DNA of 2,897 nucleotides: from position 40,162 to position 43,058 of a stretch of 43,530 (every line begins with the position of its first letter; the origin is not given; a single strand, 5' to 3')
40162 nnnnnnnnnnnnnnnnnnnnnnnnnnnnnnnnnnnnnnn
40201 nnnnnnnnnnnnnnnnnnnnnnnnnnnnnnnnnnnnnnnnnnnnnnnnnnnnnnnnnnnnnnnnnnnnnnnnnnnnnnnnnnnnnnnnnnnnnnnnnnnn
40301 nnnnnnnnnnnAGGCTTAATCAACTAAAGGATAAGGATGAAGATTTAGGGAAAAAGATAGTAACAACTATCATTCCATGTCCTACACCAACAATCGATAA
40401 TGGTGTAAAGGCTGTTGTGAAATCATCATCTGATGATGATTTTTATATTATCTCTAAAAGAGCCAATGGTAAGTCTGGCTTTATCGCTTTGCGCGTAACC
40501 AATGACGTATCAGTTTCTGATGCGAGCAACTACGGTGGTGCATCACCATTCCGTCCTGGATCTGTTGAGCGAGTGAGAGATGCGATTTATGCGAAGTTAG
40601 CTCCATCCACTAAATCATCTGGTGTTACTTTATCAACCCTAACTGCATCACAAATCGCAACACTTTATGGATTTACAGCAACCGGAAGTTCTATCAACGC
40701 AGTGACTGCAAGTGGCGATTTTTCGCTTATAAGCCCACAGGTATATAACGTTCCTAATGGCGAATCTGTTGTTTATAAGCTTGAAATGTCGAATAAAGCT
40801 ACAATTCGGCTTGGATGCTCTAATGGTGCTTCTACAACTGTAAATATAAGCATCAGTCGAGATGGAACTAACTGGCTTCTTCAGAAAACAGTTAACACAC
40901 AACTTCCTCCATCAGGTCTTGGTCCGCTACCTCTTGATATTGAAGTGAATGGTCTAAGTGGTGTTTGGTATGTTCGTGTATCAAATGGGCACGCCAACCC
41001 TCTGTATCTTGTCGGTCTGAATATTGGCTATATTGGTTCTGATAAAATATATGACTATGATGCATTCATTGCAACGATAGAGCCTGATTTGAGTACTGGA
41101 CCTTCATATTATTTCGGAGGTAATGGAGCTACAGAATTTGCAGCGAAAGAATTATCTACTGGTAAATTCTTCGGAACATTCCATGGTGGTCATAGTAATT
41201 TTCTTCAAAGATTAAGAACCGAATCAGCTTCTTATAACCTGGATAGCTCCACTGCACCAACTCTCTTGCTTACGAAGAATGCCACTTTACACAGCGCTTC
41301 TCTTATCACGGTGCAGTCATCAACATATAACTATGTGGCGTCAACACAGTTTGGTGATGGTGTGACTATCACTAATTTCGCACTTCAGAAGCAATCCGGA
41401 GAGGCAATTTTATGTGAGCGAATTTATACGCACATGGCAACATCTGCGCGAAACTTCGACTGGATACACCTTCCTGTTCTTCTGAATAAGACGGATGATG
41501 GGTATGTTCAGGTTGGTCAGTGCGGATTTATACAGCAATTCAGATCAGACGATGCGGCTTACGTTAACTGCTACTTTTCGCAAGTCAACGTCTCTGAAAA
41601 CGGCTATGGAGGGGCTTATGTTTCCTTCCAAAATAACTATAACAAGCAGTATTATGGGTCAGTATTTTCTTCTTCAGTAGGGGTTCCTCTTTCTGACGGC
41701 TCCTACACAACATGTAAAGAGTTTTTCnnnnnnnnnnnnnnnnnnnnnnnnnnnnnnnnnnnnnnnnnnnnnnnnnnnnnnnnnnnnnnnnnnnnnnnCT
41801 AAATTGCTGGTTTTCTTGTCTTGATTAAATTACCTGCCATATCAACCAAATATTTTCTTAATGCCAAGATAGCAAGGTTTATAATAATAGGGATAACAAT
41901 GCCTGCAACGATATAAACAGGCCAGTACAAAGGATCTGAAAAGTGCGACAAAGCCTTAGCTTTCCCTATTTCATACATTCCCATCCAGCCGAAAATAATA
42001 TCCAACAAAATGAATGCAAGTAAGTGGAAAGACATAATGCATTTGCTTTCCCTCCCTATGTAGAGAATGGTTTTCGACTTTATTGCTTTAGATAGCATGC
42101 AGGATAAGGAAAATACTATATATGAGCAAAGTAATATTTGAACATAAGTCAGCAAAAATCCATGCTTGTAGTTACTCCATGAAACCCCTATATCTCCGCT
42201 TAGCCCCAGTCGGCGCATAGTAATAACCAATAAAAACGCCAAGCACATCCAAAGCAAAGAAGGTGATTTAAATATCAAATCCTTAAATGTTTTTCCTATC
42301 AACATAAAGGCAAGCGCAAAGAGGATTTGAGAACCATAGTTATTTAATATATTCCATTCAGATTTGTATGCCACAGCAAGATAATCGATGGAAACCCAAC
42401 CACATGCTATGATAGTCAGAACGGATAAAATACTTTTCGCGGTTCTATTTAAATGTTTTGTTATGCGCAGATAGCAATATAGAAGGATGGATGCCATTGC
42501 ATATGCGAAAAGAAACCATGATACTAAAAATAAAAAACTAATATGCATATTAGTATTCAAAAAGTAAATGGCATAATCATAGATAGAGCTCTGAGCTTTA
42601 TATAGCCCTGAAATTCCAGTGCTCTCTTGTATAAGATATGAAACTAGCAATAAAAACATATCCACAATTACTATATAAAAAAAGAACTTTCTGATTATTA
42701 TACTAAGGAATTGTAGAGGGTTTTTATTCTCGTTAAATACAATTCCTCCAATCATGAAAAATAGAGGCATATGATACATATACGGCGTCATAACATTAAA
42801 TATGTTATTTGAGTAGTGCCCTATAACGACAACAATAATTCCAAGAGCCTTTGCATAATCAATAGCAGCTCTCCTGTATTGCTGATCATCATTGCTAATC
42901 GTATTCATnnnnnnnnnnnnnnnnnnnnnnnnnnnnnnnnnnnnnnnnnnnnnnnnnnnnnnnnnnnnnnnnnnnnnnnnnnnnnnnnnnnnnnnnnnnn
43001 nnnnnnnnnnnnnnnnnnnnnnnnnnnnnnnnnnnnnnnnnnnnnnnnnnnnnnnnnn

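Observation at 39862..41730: Mosaic tail fibre: conserved N-terminal anchor joined to an AT-rich C-terminal receptor-binding region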

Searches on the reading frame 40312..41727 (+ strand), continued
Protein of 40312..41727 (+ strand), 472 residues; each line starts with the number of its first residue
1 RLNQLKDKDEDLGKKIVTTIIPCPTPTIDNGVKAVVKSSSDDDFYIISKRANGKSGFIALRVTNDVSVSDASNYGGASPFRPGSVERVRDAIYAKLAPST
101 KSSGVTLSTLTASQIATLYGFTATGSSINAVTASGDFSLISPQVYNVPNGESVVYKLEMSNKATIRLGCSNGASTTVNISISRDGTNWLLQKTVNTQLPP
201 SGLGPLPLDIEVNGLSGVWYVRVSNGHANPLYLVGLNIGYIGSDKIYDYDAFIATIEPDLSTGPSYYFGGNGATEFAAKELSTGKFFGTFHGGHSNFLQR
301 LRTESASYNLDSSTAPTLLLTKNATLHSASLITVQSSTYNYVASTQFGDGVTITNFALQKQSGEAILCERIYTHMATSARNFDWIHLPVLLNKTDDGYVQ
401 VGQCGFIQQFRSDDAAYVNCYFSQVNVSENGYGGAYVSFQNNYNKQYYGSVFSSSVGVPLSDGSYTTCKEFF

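Call 60: find_encoding_contigs(protein=P0012, flank=6000, max_places=1)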
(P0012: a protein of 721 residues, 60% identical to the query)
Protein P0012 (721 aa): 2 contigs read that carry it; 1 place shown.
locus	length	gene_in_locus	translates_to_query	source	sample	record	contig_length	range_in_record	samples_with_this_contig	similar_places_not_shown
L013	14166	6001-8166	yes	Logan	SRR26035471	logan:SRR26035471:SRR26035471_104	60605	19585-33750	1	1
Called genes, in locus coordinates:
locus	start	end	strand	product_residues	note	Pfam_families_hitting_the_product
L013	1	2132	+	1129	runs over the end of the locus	-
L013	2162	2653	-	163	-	-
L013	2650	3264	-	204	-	-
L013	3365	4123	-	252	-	PF10543:ORF6N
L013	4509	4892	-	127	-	-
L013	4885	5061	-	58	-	-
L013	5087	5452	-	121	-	-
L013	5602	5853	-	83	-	-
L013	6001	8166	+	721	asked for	-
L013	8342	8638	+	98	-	-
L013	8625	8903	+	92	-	PF05449:Phage_holin_3_7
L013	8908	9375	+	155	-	-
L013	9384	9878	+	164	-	-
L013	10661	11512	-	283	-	PF00582:Usp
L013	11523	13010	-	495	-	PF00916:Sulfate_transp, PF16983:MFS_MOT1 (weak), PF01740:STAS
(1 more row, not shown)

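Call 67: search_dna_similar(query=window:40363-41727:+, collection=phages, mode=protein, max_rows=30, max_evalue=0.001)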
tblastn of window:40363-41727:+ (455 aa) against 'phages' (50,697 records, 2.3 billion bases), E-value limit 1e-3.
Records with a match: 3; places in all: 3; records where one place covers at least 80% of the query: 3.
Best place of each record, by identity: <60% 3.
By first word of the organism name: Aeromonas 2; Vibrio 1.
By host as written in the record: Aeromonas sp. 2; Vibrio parahaemolyticus VP270 1.
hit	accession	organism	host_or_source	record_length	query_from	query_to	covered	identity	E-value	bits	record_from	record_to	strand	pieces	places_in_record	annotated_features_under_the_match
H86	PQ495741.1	Aeromonas phage PhAER-4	Aeromonas sp.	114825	28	454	94%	36.9%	7e-58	211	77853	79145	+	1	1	hypothetical protein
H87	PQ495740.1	Aeromonas phage PhAER-3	Aeromonas sp.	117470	28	454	94%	36.9%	7e-58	211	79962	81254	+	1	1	hypothetical protein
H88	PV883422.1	Vibrio phage vB_VpM-PP270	Vibrio parahaemolyticus VP270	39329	12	454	97%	25.1%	2e-16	88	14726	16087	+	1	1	tail spike protein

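Call 84: search_protein_families(library=pfam, proteins=[P0095, P0115, P0122, P0136, P0076, P0056, P0058, P0065, P0102, P0107], max_evalue=0.01)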
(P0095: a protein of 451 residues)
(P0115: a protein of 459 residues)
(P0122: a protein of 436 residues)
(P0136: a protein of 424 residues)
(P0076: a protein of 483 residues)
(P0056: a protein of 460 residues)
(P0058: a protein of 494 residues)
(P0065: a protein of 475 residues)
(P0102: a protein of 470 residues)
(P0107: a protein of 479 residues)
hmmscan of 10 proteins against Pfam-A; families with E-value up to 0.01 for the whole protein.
P0095 (451 aa): 0 families

P0115 (459 aa): 2 families
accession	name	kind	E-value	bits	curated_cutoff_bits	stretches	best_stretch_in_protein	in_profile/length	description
PF20620.4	DUF6805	-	1.3e-05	25.9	27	1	142-222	55-132/133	Family of unknown function (DUF6805)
PF23032.1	GBD_ELAPOR1-like_3rd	-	0.0033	17.8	27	0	297-393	30-119/150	ELAPOR1-like, galactose-binding domain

P0122 (436 aa): 1 family
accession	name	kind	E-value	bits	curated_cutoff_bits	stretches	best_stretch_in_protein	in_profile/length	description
PF16990.11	CBM_35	-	0.00097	19.9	28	1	89-206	3-118/121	Carbohydrate binding module (family 35)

P0136 (424 aa): 1 family
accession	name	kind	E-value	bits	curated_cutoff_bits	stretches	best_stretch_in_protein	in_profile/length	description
PF20620.4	DUF6805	-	0.0045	17.7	27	0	107-189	36-120/133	Family of unknown function (DUF6805)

P0076 (483 aa): 0 families

P0056 (460 aa): 0 families

P0058 (494 aa): 0 families

P0065 (475 aa): 0 families

P0102 (470 aa): 1 family
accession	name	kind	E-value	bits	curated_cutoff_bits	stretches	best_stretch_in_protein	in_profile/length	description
PF20620.4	DUF6805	-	0.0052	17.5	27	0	160-235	42-119/133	Family of unknown function (DUF6805)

P0107 (479 aa): 0 families

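Call 88: find_related_loci(query=A4, collection=genome_contigs, flank=4000)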
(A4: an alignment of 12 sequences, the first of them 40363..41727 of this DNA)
Query A4 (455 aa) in genome_contigs; peptide patterns used: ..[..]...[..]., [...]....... (x = any residue, [..] = any of these).
63 stretches matched a pattern; 1 encode a relative of the query (tblastn E <= 1e-3); 1 distinct loci.
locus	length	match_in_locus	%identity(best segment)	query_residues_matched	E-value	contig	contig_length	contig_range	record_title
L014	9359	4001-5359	62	3-455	0e+0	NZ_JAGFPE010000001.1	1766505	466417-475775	Candidatus Symbiopectobacterium sp. NZEC151 NODE_1_legth_1766601_cov_105.142059, whole genome shotgun sequence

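Call 89: find_related_loci(query=A4, collection=viral_contigs, flank=4000)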
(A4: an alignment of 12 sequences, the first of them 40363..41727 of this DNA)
Query A4 (455 aa) in viral_contigs; peptide patterns used: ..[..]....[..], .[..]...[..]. (x = any residue, [..] = any of these).
50 stretches matched a pattern; 6 encode a relative of the query (tblastn E <= 1e-3); 6 distinct loci.
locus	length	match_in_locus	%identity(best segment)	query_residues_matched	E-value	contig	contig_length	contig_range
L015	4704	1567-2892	86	13-455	0e+0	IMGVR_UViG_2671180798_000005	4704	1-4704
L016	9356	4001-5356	68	1-455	0e+0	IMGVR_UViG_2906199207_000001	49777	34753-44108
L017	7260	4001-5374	62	1-455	0e+0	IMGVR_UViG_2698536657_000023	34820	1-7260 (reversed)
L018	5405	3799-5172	62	1-455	0e+0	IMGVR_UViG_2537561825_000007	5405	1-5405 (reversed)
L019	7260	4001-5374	62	1-455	0e+0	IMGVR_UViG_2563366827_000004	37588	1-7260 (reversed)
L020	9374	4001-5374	46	1-455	1e-116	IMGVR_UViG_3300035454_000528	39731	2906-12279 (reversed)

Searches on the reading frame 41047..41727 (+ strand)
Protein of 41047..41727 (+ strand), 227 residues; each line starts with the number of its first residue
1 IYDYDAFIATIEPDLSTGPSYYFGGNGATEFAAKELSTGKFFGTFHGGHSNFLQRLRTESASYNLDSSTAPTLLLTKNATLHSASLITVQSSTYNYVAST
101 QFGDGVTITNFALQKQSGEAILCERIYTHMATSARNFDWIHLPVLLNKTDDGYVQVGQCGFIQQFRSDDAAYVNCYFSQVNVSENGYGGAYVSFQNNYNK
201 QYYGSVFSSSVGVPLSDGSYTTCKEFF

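Call 71: predict_structure(alignment_id=A7)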
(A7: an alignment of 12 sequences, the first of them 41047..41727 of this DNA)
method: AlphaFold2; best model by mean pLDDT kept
length: 227 residues; sequences in the alignment: 12
mean_pLDDT: 44.4   pTM: 0.44
mean pLDDT of the five models: 44.4, 44.1, 38.3, 34.2, 30.1
residues with pLDDT >= 90: 0; 70-90: 21; 50-70: 60; < 50: 146
segments of 3 or more residues with pLDDT < 50: 1-29, 46-78, 103-106, 130-205, 225-227
pLDDT, mean of each block of 10 residues (from residue 1): 29 28 36 68 51 34 37 42 65 70 53 77 62 26 29 31 31 29 34 32 48 64 47
secondary structure, 60 per line:
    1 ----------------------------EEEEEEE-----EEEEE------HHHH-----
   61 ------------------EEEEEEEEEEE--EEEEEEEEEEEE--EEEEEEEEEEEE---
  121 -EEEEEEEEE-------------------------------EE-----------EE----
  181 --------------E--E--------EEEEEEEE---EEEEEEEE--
elements in order: E29-35 E41-45 H52-55 E79-89 E92-103 E106-117 E122-130 E207-214 E218-225

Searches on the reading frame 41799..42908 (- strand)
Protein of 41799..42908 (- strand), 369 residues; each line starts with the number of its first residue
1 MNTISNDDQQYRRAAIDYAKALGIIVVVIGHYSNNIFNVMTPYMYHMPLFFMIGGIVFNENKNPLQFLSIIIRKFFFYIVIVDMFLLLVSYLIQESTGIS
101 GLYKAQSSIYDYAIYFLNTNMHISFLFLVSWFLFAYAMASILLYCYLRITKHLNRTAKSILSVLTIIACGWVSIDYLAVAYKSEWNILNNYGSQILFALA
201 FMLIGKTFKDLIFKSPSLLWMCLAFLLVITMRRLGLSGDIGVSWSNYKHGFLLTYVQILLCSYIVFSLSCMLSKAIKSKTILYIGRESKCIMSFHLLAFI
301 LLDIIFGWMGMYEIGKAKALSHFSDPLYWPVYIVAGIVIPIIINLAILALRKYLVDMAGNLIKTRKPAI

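Call 4: search_protein_families(library=pfam, proteins=[window:41799-42908:-], max_evalue=0.01)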
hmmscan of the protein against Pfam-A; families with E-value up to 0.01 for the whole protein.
window:41799-42908:- (369 aa): 1 family
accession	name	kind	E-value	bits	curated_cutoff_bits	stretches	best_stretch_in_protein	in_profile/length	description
PF01757.29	Acyl_transf_3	-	3.8e-15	56.2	31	1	14-344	2-325/326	Acyltransferase domain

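Call 5: search_protein_families(library=phrogs, proteins=[window:41799-42908:-], max_evalue=0.001)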
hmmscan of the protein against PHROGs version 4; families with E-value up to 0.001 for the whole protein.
window:41799-42908:- (369 aa): 0 families

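Call 33: search_protein_families(library=ncbifam, proteins=[window:41799-42908:-], max_evalue=0.01)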
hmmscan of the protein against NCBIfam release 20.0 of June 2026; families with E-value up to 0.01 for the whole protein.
window:41799-42908:- (369 aa): 0 families

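Call 92: search_dna_similar(query=window:41799-42908:-, collection=phages, mode=protein, max_rows=15, max_evalue=0.00001)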
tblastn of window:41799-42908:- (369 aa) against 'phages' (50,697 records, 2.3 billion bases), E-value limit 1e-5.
No match.
